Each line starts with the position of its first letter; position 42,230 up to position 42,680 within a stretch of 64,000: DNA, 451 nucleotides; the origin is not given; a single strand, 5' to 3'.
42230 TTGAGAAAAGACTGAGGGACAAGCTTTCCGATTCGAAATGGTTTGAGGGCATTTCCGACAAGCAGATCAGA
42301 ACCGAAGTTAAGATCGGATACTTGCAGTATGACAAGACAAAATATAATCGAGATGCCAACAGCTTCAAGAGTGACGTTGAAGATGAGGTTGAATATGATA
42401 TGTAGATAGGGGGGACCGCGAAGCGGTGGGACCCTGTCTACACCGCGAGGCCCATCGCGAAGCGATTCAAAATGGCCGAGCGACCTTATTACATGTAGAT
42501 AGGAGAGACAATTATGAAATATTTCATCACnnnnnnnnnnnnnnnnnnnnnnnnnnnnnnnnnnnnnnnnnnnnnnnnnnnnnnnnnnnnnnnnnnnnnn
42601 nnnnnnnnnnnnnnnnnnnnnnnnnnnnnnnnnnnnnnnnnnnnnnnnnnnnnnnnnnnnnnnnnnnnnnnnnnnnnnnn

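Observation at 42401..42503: Three-copy, two-hairpin GC-rich repeat family with compensatory base changes, each copy starting on a TAG stop codon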

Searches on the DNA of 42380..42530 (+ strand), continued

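Call 54: search_with_rna_model(model_id=R1, sources=[L066, L067, L068, L069], max_evalue=0.1)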
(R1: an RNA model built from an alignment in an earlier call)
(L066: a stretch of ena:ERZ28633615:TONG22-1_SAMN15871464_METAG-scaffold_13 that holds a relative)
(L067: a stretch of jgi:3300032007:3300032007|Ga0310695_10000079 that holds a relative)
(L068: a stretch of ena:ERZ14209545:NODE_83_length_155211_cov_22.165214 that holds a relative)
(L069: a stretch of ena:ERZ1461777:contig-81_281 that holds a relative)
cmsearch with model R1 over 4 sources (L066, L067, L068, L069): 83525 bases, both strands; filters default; matches with E-value up to 0.1: 7.
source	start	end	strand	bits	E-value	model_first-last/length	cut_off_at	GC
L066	14846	14932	+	95.4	4.1e-24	1-89/89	no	0.53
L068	10872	10959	+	80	7.2e-20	1-89/89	no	0.6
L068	10966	11053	+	80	7.2e-20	1-89/89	no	0.6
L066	10852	10944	+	51.3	5.7e-12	1-89/89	no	0.47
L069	10881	10966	+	38.5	1.8e-08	1-89/89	no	0.51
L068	11061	11102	+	29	7.5e-06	2-42/89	no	0.62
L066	14834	14887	-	18.2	0.0072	1-89/89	no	0.46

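Call 82: search_rna_families(source=window, start=42380, end=42530, threshold=evalue, max_evalue=10, show_alignments=1)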
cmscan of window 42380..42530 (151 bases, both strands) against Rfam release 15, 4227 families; matches with E-value up to 10: 4.
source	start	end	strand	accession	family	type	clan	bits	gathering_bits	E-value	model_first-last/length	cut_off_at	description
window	42385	42426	+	RF02161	PART1_3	Gene; lncRNA;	-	11.1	40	1.8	90-131/131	no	Prostate androgen-regulated transcript 1 conserved region 3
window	42466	42481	+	RF01130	sR46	Gene; snRNA; snoRNA; CD-box;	-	9.5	50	5.4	1-56/56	no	Small nucleolar RNA sR46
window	42399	42424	+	RF01129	sR44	Gene; snRNA; snoRNA; CD-box;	-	7.9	45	9.8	30-55/55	no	Small nucleolar RNA sR44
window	42380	42471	+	RF02041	HOTTIP_2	Gene; lncRNA;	-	5.7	80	1.2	276-374/374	5'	HOXA transcript at the distal tip, conserved region 2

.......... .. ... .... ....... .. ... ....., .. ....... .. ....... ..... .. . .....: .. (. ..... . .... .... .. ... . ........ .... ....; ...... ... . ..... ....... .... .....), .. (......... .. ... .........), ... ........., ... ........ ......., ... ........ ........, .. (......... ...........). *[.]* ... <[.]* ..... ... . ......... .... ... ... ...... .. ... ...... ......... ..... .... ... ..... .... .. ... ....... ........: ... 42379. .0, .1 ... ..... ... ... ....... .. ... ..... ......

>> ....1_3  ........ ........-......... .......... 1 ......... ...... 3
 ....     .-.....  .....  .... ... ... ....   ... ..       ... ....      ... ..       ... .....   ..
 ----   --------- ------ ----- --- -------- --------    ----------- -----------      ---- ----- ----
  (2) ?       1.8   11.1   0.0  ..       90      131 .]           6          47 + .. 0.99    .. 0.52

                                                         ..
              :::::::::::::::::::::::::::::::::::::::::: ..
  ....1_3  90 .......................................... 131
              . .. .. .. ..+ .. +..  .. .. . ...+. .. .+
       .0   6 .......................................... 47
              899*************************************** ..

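Call 89: search_with_rna_model(model_id=R1, sources=[L070, L071, L075, L078, L079], max_evalue=1)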
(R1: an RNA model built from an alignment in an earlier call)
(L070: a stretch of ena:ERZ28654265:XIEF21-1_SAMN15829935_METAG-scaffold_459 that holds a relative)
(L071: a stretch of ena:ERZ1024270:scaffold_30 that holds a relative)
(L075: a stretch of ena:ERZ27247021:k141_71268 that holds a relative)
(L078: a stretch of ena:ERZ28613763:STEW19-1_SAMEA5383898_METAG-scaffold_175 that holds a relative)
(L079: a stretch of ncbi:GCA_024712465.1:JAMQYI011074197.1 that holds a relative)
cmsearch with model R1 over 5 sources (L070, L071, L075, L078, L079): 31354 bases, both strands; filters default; matches with E-value up to 1: 4.
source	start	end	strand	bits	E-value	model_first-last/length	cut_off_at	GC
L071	3675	3762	-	101.9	2.5e-26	1-89/89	no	0.6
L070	3650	3749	+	90.4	3.5e-23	1-89/89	no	0.56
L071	3720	3776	+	18.7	0.0019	1-89/89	no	0.58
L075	3650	3702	+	16.6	0.0074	1-89/89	no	0.53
